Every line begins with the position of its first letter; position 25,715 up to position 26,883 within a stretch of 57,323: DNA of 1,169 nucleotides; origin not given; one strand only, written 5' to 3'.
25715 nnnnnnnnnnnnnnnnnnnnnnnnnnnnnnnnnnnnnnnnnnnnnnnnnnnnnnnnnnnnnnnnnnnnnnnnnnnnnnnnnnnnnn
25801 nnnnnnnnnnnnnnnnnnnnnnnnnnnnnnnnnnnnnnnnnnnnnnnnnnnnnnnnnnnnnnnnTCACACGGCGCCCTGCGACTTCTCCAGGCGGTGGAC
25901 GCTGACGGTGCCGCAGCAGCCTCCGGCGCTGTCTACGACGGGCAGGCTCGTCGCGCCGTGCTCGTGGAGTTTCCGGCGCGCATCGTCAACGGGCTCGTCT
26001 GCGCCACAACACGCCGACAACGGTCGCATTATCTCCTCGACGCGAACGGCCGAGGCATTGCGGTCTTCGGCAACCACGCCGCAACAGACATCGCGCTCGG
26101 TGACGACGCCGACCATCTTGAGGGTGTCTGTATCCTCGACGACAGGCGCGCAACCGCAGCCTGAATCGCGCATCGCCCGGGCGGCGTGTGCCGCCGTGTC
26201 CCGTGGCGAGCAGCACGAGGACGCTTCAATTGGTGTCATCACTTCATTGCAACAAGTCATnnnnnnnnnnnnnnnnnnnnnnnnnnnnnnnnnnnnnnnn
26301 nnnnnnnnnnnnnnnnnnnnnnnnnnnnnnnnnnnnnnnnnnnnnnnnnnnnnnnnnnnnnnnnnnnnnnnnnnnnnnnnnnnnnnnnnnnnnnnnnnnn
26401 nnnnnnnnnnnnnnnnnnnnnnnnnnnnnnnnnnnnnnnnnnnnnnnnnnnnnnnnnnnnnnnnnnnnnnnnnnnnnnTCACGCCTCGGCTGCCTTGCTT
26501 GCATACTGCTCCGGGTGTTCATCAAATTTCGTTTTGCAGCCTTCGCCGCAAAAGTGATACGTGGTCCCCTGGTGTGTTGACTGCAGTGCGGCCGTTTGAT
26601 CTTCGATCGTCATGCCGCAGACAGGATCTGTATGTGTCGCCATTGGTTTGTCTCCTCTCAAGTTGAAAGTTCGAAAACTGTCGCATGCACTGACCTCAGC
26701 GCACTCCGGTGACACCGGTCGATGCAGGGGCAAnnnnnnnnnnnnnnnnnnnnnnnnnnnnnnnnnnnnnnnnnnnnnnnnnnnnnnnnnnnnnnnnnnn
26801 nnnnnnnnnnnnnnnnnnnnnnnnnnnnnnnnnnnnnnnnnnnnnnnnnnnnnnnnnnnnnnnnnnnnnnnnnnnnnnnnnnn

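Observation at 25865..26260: CBS-pair protein with all 12 cysteines arranged as vicinal pairs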

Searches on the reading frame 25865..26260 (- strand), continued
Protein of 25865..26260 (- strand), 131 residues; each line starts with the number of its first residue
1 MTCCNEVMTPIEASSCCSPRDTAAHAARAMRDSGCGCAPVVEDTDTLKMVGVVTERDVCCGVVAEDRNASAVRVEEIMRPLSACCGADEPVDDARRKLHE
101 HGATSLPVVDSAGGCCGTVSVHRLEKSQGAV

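Call 70: find_encoding_contigs(protein=P0378, flank=7000, max_places=1)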
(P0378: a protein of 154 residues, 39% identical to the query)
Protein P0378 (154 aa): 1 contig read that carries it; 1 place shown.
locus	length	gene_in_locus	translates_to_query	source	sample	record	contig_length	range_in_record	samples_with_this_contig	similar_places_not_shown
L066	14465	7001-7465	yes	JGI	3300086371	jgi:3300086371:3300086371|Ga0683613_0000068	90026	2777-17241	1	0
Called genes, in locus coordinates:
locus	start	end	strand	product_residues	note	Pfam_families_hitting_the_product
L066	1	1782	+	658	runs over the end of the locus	PF13336:AcetylCoA_hyd_C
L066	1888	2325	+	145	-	PF13606:Ank_3 (faint), PF12796:Ank_2, PF24521:Ank_KRIT1 (faint), PF13637:Ank_4 (weak), PF13857:Ank_5, PF00023:Ank (weak)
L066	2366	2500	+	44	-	-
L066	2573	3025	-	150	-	PF00582:Usp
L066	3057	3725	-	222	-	PF00156:Pribosyltran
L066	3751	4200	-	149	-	PF00571:CBS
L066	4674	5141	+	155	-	PF08327:AHSA1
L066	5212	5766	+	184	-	PF00210:Ferritin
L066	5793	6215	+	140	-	-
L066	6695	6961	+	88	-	-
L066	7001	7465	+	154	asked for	PF00571:CBS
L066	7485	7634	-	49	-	-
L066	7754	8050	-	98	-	PF11373:DUF3175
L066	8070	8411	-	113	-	-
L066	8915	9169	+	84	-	-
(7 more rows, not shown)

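Call 73: list_cluster_members(proteins=[P0074, P0034, P0011])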
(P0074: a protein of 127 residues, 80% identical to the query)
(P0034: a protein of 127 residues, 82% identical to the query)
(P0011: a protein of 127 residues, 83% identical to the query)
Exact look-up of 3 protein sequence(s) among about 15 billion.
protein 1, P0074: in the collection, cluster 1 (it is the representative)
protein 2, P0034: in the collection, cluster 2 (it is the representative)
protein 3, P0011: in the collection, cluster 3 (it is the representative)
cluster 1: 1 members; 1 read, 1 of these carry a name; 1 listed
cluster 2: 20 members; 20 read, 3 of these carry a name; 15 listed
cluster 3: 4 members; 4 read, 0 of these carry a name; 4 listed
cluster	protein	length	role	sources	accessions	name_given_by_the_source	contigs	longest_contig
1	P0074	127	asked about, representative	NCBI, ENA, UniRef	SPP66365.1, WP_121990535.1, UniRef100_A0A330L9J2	CBS domain-containing protein [Nitrospira lenta] | CBS,Cystathionine beta-synthase n=1 Tax=Nitrospira lenta TaxID=1436998 ...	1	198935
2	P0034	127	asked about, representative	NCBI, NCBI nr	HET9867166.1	MAG TPA: CBS domain-containing protein [Nitrospira sp.] | CBS domain-containing protein [Nitrospira sp.]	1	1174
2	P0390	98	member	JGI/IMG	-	CBS domain-containing protein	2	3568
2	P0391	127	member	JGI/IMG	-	CBS domain-containing protein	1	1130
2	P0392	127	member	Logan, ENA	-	-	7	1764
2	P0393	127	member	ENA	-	-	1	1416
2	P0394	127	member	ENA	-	-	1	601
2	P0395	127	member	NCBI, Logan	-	-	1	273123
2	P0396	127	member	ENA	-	-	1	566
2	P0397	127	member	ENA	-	-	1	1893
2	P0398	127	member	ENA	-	-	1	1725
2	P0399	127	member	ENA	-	-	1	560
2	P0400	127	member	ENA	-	-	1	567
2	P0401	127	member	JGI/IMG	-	-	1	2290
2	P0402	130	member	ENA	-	-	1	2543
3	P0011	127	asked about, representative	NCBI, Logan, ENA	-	-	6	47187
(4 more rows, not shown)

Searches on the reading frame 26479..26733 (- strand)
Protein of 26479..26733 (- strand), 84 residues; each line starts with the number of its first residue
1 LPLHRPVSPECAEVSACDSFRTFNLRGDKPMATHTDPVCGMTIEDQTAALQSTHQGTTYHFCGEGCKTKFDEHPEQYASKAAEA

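Call 3: search_protein_families(library=pfam, proteins=[window:26479-26733:-], max_evalue=0.01)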
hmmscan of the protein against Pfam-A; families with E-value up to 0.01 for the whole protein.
window:26479-26733:- (84 aa): 2 families
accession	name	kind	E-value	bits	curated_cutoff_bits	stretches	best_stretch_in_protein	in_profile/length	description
PF04945.19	YHS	-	2.5e-18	66.2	30.3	1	34-80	1-46/47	YHS domain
PF24273.1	TRASH_HVO_1752_C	-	2.5e-05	24.8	27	1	38-79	6-45/47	HVO_1752, C-terminal TRASH domain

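Call 62: search_protein_families(library=ncbifam, proteins=[window:26479-26733:-], max_evalue=0.001)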
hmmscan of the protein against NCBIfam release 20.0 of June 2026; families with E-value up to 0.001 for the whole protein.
window:26479-26733:- (84 aa): 0 families
